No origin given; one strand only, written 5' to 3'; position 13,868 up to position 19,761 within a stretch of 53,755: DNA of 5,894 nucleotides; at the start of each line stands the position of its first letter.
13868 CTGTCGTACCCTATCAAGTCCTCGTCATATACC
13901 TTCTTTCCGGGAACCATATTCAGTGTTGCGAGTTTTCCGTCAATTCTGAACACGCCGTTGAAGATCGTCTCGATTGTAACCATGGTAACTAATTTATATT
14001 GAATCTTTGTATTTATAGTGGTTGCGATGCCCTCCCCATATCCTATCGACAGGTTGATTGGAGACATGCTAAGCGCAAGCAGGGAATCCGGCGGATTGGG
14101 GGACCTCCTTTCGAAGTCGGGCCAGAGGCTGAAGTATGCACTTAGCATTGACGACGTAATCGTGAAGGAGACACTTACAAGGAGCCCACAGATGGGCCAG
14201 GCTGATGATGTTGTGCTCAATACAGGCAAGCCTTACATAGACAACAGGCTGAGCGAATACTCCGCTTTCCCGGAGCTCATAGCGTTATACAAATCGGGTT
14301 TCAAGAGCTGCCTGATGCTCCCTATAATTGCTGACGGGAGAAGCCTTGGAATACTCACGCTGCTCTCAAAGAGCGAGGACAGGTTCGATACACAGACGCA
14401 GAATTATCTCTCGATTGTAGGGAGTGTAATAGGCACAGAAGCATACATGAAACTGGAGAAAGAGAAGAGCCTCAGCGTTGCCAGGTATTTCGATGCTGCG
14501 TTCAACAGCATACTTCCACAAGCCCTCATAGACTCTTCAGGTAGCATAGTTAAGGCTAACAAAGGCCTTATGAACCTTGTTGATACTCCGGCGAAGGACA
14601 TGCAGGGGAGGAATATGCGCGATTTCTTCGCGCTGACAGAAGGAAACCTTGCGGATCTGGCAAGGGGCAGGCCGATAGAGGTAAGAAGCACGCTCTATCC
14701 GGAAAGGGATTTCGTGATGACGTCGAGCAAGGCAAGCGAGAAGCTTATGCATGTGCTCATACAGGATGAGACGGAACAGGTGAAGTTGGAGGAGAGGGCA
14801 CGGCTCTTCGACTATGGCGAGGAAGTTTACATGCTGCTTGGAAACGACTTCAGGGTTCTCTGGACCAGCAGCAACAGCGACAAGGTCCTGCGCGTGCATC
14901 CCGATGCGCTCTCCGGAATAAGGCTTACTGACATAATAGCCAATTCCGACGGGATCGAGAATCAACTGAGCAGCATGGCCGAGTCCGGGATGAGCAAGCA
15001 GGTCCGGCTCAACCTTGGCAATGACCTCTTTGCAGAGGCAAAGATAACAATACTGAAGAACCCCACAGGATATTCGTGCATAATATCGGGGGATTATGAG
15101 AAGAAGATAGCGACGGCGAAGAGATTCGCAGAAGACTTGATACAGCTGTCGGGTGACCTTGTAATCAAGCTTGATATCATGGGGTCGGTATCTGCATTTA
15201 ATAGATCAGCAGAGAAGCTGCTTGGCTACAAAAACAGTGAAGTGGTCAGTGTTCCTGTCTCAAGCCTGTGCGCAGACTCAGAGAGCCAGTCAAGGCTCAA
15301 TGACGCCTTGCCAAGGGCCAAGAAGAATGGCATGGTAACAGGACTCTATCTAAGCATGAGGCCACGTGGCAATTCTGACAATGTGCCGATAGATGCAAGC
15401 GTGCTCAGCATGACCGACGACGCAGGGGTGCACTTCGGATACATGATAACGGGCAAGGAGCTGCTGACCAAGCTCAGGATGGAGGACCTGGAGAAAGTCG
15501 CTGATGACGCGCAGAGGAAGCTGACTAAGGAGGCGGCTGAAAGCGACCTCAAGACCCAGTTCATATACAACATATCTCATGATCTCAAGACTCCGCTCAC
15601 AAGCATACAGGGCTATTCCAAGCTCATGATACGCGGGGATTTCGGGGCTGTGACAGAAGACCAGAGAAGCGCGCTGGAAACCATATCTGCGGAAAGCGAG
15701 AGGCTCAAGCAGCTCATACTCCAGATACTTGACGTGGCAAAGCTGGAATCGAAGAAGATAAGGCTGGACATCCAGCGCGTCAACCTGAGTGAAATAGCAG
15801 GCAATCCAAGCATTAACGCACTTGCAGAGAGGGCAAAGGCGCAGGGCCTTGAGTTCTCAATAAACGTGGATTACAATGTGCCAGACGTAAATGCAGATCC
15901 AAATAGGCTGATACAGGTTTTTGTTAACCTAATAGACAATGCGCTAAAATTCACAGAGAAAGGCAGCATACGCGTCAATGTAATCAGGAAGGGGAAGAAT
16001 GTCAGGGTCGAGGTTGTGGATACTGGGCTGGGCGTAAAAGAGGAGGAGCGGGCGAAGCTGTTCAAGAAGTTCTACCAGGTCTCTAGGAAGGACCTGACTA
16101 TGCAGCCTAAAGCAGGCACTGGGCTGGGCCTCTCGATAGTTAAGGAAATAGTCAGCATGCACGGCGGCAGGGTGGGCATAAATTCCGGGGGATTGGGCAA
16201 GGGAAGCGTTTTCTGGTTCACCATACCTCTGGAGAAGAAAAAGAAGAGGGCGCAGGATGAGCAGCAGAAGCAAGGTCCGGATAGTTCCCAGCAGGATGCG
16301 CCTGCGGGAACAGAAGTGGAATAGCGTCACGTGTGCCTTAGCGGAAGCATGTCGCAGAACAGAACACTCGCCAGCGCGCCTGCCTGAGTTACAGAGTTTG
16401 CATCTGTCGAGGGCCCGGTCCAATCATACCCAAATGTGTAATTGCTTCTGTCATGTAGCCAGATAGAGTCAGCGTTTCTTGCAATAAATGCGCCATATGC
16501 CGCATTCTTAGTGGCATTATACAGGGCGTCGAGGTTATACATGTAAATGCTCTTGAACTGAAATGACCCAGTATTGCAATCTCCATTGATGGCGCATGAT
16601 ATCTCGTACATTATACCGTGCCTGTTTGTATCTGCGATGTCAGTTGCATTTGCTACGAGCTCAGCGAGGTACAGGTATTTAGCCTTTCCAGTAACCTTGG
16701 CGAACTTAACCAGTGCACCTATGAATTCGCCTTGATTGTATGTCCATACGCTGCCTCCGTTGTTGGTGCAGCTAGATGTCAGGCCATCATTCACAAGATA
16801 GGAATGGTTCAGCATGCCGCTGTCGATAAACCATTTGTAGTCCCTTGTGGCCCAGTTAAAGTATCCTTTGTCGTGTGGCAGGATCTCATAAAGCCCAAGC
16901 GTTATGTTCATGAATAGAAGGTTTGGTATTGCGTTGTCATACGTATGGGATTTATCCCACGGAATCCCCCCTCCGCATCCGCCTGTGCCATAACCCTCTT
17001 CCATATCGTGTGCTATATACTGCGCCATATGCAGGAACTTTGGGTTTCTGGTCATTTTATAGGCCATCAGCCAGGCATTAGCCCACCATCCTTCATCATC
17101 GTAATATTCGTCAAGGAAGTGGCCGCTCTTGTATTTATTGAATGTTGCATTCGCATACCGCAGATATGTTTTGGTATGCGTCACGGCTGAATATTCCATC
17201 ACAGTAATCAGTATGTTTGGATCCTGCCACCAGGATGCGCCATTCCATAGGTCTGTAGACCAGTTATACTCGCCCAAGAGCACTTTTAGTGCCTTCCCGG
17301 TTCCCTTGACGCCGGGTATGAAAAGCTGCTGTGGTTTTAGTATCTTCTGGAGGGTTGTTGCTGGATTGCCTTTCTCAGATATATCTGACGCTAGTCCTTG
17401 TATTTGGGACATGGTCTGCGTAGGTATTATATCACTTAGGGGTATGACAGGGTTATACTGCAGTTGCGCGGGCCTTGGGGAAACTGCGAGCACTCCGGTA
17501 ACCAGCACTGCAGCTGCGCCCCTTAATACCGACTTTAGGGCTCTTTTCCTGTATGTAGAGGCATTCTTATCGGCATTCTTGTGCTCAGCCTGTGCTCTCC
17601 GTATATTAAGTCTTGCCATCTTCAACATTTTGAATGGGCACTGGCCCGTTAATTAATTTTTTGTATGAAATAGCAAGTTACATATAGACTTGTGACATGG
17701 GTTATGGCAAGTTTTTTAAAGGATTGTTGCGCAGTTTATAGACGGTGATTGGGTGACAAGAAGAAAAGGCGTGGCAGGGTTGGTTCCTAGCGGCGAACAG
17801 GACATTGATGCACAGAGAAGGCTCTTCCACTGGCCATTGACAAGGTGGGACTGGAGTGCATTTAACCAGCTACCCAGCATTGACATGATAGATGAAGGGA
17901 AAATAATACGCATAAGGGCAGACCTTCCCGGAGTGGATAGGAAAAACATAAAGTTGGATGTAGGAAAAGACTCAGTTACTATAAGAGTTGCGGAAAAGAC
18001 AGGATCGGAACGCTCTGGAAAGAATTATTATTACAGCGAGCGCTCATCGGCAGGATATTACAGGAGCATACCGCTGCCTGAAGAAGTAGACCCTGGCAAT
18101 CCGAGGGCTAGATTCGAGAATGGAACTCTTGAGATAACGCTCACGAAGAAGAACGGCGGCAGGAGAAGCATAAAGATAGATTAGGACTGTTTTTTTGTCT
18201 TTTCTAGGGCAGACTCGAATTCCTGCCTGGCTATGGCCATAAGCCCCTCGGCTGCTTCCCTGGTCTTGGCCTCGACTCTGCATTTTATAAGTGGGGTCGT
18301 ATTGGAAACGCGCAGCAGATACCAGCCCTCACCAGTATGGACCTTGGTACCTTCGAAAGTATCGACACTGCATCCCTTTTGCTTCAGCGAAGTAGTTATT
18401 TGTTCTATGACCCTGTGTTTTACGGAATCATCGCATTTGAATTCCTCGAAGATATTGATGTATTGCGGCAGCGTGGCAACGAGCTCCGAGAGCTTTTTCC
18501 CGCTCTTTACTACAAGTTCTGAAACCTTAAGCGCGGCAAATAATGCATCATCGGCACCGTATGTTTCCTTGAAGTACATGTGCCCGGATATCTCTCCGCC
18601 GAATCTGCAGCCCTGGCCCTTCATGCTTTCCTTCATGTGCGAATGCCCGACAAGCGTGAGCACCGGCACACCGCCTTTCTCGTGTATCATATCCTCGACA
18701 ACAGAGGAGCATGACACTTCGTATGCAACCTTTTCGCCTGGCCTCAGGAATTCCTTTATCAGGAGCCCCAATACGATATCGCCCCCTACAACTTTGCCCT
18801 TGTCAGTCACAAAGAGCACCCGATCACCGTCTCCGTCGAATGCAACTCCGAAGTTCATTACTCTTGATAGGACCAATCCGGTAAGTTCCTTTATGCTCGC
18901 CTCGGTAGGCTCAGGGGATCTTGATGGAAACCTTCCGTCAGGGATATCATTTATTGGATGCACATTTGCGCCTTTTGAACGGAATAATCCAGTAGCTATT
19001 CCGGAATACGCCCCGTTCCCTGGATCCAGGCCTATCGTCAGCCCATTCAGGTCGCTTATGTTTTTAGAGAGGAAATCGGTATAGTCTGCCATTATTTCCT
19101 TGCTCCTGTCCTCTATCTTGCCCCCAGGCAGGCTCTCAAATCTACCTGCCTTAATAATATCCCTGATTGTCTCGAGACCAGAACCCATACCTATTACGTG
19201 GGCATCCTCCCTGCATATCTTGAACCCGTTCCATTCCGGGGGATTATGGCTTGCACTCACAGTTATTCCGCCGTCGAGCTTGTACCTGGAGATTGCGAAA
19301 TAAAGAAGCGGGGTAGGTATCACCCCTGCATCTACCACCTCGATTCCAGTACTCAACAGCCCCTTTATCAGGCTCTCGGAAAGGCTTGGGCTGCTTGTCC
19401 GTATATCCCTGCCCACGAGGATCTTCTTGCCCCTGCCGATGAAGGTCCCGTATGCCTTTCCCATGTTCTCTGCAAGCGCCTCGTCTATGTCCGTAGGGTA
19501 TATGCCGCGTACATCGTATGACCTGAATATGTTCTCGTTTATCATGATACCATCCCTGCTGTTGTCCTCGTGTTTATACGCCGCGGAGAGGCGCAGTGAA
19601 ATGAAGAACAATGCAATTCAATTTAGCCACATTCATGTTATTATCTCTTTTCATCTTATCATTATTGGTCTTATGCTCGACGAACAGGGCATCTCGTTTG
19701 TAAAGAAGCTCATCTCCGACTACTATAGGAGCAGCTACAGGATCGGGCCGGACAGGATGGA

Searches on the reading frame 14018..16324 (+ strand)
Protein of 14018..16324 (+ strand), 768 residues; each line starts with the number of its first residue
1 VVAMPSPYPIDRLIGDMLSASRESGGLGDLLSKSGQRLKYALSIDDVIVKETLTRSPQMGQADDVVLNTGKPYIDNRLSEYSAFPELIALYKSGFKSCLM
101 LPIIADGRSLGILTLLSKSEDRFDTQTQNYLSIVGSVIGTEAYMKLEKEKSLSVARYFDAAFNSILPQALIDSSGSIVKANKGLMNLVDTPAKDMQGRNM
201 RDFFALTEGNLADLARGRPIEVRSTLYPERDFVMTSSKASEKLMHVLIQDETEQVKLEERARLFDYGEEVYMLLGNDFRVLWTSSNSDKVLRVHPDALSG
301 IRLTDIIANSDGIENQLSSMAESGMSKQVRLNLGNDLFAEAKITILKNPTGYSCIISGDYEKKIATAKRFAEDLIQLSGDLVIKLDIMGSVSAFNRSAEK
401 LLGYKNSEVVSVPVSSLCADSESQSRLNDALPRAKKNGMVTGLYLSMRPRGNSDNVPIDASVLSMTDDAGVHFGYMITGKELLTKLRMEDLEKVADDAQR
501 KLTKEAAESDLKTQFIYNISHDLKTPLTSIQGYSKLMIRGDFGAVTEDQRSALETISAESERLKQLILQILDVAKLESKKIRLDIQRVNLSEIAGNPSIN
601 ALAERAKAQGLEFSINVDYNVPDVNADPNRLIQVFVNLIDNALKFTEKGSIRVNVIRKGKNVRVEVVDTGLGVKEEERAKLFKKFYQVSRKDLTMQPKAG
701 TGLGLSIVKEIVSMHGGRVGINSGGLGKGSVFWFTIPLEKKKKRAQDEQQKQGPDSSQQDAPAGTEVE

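Call 15: search_protein_families(library=pfam, proteins=[window:14018-16324:+], max_evalue=0.001)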
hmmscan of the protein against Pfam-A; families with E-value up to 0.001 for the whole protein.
window:14018-16324:+ (768 aa): 7 families
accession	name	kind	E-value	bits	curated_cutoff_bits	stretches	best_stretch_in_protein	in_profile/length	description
PF02518.31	HATPase_c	-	4.6e-27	95.1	26.4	1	627-739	2-110/111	Histidine kinase-, DNA gyrase B-, and HSP90-like ATPase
PF00512.31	HisKA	-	4.9e-19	68.6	26.9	1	512-578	2-65/66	His Kinase A (phospho-acceptor) domain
PF13426.13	PAS_9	-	3e-11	44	27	0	385-474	7-93/103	PAS domain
PF13185.12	GAF_2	-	2.7e-07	31.3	28.6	1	65-139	59-132/136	GAF domain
PF01590.32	GAF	-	8.6e-06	26.8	22.4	1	63-139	56-130/133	GAF domain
PF08448.16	PAS_4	-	9.7e-06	26.2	23.1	0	378-476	4-99/110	PAS fold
PF00989.32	PAS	-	0.00062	20.2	22.6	0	373-443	5-78/113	PAS fold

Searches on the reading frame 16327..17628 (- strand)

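Call 15: search_protein_families(library=pfam, proteins=[window:16327-17628:-], max_evalue=0.001)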
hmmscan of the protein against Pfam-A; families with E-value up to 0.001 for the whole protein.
window:16327-17628:- (433 aa): 1 family
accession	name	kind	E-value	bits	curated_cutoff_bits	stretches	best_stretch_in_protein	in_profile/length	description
PF03663.20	Glyco_hydro_76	-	4.8e-38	132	25.9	1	131-418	33-347/366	Glycosyl hydrolase family 76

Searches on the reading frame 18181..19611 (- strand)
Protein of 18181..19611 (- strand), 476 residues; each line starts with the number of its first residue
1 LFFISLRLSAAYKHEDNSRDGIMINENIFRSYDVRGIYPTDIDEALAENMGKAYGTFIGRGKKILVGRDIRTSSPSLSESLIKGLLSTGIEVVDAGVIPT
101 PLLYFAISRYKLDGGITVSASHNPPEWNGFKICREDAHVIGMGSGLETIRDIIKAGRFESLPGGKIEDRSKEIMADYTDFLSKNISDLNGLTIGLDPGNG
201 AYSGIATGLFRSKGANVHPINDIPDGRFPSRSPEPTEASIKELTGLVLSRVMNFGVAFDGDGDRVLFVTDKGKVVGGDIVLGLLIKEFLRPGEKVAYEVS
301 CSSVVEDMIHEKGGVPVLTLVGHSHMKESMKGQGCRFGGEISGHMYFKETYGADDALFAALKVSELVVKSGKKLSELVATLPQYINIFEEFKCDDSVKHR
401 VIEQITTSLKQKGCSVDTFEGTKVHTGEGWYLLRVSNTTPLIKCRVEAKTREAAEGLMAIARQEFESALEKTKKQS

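Call 15: search_protein_families(library=pfam, proteins=[window:18181-19611:-], max_evalue=0.001)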
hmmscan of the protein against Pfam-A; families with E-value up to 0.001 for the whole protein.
window:18181-19611:- (476 aa): 4 families
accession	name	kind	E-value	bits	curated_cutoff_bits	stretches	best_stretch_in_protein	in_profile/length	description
PF02878.22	PGM_PMM_I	-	6.9e-36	123.4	22.5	1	27-157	2-135/138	Phosphoglucomutase/phosphomannomutase, alpha/beta/alpha domain I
PF02880.22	PGM_PMM_III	-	3.5e-24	85.6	20.7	1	277-382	2-113/115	Phosphoglucomutase/phosphomannomutase, alpha/beta/alpha domain III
PF02879.22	PGM_PMM_II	-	2e-18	67.2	29.3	1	176-272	2-103/103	Phosphoglucomutase/phosphomannomutase, alpha/beta/alpha domain II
PF00408.26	PGM_PMM_IV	-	5.7e-09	36.4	23.1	1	418-458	22-62/68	Phosphoglucomutase/phosphomannomutase, C-terminal domain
